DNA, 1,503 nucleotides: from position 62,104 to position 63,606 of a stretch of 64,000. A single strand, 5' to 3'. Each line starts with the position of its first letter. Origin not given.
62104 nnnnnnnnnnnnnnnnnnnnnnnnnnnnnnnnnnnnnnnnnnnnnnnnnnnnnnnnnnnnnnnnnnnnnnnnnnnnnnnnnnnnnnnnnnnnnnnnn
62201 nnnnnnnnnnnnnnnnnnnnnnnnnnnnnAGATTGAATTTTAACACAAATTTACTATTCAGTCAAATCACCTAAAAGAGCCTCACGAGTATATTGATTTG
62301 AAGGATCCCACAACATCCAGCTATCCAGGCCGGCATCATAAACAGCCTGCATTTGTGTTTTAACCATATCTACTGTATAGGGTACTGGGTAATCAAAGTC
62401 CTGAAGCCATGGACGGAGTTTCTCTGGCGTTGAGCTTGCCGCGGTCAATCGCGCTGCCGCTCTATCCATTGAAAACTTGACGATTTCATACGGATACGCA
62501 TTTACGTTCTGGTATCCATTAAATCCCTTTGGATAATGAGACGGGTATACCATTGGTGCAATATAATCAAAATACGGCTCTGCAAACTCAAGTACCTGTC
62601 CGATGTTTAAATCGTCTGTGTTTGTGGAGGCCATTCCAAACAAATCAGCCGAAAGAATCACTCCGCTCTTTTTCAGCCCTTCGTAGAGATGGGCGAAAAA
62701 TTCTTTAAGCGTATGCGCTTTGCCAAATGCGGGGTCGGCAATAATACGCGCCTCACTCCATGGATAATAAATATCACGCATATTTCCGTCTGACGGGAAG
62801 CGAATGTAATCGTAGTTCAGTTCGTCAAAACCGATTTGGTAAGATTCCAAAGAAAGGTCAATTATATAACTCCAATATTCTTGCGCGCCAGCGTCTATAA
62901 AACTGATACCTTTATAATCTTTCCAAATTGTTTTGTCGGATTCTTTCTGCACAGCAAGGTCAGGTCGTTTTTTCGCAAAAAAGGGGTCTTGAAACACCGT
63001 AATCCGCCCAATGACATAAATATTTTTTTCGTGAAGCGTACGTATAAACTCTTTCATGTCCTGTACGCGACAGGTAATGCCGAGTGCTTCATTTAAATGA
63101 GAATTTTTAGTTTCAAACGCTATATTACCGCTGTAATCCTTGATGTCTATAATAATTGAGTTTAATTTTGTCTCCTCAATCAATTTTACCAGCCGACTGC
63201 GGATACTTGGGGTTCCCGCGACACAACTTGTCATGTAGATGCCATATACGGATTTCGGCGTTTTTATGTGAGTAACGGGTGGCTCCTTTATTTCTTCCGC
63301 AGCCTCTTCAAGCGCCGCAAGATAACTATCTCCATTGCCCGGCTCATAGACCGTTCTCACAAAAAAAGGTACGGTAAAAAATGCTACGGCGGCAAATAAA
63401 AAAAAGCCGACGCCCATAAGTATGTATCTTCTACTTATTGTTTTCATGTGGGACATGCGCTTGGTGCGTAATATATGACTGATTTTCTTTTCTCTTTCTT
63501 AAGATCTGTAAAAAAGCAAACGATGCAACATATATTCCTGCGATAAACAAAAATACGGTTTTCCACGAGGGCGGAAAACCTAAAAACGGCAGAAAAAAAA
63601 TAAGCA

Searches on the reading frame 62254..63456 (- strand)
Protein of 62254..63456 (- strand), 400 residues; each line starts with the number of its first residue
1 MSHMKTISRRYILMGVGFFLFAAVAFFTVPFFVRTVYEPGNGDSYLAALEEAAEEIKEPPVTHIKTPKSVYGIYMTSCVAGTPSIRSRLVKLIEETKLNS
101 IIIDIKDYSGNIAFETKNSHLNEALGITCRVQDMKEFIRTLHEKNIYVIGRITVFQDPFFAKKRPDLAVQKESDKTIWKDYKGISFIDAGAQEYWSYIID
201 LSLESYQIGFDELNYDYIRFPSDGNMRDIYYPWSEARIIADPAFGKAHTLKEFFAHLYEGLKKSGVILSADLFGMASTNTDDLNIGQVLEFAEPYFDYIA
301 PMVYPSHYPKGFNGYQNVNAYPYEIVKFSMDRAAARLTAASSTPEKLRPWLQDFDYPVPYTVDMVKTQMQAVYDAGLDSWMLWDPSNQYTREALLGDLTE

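Call 9: search_protein_families(library=pfam, proteins=[window:62254-63456:-], max_evalue=0.001)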
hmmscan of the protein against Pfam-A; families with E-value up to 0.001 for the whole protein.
window:62254-63456:- (400 aa): 2 families
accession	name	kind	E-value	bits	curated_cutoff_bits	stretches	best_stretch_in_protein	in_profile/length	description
PF13200.12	DUF4015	-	2.5e-93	313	27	1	72-389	1-313/313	Putative glycosyl hydrolase domain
PF14871.12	GHL6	-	0.00015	22.4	35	1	88-173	4-85/132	Hypothetical glycosyl hydrolase 6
